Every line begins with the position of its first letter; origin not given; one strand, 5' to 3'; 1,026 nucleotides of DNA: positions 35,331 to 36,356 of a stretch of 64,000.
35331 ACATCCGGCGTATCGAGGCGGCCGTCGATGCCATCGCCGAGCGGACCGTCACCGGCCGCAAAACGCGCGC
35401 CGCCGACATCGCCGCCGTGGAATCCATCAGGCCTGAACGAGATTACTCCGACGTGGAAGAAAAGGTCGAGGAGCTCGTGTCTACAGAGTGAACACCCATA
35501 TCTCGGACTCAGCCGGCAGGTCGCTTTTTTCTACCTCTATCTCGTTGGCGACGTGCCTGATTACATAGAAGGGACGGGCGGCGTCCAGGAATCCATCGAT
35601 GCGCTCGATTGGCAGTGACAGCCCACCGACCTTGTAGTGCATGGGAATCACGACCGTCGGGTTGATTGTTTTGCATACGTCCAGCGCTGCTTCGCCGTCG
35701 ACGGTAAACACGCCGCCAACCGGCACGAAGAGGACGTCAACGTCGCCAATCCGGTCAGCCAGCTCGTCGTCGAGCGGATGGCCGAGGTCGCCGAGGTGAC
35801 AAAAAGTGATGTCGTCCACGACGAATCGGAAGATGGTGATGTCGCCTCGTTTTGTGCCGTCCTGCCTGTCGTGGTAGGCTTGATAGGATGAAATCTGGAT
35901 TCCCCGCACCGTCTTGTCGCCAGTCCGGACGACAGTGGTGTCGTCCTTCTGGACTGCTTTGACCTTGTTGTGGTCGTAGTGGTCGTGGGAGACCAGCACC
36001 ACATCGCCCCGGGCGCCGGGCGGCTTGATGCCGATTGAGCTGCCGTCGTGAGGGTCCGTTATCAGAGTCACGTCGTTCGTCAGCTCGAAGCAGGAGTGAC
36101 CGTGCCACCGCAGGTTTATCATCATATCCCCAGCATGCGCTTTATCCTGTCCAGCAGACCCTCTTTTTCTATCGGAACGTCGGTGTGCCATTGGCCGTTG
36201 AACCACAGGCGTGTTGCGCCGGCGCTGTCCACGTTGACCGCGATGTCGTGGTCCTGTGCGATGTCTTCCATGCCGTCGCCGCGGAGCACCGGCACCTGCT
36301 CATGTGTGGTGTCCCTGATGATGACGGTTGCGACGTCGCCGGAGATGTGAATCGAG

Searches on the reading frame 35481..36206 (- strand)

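Call 31: search_protein_families(library=pfam, proteins=[window:35481-36206:-], max_evalue=0.00001)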
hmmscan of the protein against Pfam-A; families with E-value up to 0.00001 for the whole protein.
window:35481-36206:- (241 aa): 2 families
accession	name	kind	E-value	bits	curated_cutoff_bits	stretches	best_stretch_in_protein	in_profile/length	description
PF13483.12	Lactamase_B_3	-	9.7e-47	159.4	24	1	32-190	2-160/160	Beta-lactamase superfamily domain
PF12706.13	Lactamase_B_2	-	4.3e-11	43.2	27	1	100-191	97-200/200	Beta-lactamase superfamily domain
